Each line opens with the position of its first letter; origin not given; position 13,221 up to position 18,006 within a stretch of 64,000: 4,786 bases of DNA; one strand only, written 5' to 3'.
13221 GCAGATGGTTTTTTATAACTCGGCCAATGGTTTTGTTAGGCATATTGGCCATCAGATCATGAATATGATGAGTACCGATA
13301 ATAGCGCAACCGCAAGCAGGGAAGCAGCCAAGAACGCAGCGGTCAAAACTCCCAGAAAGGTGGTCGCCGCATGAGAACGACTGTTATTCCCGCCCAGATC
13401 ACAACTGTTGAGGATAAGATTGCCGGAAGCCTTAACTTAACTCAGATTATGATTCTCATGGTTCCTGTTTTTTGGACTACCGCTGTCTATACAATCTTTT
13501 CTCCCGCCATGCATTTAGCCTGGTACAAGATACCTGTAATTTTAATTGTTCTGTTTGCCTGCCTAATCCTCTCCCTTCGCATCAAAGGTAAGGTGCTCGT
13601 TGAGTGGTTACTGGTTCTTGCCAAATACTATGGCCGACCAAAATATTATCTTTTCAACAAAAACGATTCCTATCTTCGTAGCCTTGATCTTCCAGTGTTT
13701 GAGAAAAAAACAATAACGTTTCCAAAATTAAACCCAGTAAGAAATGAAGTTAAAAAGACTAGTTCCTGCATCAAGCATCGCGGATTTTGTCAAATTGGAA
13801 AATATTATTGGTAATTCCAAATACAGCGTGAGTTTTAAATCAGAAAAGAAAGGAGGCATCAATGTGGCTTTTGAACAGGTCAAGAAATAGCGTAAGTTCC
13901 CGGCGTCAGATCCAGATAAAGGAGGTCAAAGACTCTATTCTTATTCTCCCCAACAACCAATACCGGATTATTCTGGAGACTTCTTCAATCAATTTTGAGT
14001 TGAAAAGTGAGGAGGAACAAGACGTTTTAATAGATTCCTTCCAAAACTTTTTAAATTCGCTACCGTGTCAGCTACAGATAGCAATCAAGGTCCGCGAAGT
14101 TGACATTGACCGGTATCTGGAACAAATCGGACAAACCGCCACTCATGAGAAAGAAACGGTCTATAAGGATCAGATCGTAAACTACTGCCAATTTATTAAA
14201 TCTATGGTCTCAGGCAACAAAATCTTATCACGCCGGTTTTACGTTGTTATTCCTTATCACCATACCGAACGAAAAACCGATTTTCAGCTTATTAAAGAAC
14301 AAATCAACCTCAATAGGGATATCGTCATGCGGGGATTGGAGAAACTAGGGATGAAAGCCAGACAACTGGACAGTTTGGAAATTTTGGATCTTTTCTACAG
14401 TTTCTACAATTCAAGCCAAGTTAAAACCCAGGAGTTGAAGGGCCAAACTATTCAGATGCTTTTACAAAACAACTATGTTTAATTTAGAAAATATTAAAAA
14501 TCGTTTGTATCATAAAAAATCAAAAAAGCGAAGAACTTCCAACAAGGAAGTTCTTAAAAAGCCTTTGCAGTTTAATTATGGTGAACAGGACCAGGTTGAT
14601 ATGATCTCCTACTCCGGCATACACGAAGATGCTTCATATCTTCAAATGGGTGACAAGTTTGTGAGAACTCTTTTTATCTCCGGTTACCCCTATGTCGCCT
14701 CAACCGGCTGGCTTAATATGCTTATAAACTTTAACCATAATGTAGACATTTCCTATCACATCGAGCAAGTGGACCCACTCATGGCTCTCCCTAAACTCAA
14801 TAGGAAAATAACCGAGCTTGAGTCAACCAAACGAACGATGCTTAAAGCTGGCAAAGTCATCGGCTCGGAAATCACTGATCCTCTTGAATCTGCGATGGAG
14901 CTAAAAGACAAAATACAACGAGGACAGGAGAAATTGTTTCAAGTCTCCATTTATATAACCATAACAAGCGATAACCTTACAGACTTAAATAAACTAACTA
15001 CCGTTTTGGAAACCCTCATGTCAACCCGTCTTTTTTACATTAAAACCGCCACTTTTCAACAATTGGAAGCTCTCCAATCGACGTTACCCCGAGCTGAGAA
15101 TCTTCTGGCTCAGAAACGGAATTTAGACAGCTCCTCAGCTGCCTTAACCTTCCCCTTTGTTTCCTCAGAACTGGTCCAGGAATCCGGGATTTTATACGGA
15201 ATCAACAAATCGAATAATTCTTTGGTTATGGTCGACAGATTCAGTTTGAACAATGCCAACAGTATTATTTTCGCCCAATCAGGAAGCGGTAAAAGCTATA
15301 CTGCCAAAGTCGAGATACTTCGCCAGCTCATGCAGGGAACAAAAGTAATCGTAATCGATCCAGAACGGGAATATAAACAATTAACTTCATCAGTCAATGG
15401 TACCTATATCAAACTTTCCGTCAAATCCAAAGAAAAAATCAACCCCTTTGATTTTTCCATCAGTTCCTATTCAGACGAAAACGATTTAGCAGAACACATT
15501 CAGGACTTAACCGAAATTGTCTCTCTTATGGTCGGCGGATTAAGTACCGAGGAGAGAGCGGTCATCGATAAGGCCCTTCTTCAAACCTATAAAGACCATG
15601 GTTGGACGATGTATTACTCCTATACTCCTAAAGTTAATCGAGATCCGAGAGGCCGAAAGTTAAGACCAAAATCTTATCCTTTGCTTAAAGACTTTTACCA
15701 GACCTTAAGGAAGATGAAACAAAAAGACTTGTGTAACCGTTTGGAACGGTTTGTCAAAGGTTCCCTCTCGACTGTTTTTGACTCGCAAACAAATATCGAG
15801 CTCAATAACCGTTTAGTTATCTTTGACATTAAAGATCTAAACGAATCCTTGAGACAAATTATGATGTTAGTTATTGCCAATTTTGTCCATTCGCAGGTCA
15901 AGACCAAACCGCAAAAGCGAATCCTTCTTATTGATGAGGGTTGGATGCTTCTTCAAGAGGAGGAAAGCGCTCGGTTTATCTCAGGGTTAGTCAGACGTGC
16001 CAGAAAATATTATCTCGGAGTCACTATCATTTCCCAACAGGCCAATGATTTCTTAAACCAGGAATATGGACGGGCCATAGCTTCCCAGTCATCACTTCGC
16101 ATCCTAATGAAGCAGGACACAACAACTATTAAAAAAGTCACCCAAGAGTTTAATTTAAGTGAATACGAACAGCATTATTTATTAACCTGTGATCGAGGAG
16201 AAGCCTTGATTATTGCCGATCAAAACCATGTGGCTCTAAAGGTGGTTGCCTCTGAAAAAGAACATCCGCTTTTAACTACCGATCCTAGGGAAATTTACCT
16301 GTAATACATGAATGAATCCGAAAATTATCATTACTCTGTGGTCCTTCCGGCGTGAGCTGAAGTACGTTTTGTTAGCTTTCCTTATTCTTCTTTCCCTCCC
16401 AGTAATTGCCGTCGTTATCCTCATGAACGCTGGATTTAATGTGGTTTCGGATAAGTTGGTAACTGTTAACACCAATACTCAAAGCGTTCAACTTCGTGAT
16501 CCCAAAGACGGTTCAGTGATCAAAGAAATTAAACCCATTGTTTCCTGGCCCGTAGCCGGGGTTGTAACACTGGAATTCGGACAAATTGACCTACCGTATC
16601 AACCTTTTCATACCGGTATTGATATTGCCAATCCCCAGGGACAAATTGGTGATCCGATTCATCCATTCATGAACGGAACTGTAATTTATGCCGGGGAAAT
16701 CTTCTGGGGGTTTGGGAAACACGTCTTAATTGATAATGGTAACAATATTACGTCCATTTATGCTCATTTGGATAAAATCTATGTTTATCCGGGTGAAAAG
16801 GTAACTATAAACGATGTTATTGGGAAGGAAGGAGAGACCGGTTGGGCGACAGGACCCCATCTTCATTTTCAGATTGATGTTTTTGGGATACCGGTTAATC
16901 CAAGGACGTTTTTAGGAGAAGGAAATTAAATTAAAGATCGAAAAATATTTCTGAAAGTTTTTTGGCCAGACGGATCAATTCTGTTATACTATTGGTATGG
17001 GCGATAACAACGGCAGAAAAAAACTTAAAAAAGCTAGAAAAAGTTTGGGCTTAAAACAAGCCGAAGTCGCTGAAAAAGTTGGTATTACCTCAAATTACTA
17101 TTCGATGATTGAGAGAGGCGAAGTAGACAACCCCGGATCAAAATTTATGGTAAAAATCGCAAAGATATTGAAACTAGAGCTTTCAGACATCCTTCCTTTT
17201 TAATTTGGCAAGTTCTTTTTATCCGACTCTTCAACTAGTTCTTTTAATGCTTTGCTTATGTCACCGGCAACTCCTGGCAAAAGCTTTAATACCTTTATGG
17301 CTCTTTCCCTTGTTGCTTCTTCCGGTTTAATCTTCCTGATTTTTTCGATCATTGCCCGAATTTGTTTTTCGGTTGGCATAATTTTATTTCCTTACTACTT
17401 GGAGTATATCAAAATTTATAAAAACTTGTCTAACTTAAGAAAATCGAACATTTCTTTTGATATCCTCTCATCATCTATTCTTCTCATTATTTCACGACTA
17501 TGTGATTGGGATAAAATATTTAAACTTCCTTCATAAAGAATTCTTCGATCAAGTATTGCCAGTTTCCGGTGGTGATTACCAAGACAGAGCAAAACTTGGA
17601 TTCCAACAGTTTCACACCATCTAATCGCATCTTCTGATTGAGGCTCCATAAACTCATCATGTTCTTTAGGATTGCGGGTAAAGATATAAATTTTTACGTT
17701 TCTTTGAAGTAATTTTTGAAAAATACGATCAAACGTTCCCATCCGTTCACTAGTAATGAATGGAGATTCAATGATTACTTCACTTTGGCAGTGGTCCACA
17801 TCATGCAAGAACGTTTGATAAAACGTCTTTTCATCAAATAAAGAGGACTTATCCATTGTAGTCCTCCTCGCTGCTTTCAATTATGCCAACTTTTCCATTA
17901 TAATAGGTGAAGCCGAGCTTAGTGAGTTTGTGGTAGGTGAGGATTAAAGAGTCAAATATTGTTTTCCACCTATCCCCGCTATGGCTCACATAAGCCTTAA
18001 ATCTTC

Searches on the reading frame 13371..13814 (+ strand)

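Call 29: search_protein_families(library=pfam, proteins=[window:13371-13814:+], max_evalue=0.001)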
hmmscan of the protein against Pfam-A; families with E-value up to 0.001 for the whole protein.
window:13371-13814:+ (147 aa): 1 family
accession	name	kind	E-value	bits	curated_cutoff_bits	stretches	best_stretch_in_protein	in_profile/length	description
PF12666.12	PrgI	-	0.00025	22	27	1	6-91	2-87/91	PrgI family protein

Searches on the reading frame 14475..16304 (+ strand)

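Call 30: search_protein_families(library=pfam, proteins=[window:14475-16304:+], max_evalue=0.001)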
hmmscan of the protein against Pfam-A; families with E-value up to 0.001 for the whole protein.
window:14475-16304:+ (609 aa): 3 families
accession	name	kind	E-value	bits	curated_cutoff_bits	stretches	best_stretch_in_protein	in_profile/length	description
PF19044.6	P-loop_TraG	-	3.4e-23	82.4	25.8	1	257-575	26-348/413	TraG P-loop domain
PF12846.13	AAA_10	-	2e-16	60.5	27.5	1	258-562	19-319/362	AAA-like domain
PF01935.23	DUF87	-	3.1e-12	47.5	23.2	1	265-469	28-218/220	Helicase HerA, central domain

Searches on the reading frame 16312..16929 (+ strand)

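Call 30: search_protein_families(library=pfam, proteins=[window:16312-16929:+], max_evalue=0.001)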
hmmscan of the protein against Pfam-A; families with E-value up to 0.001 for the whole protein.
window:16312-16929:+ (205 aa): 1 family
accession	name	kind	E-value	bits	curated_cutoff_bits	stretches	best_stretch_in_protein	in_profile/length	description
PF01551.29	Peptidase_M23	-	7.6e-26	90.6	28.7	1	99-197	2-96/96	Peptidase family M23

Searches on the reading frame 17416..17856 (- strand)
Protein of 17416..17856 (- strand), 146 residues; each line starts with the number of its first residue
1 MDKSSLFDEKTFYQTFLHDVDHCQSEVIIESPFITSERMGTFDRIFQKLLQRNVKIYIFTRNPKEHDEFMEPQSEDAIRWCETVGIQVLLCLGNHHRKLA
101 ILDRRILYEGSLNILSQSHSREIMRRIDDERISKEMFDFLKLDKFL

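Call 30: search_protein_families(library=pfam, proteins=[window:17416-17856:-], max_evalue=0.001)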
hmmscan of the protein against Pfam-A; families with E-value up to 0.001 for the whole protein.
window:17416-17856:- (146 aa): 1 family
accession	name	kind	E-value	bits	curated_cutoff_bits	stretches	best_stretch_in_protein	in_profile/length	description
PF13091.12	PLDc_2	-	1.1e-10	41.9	27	1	18-136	3-124/132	PLD-like domain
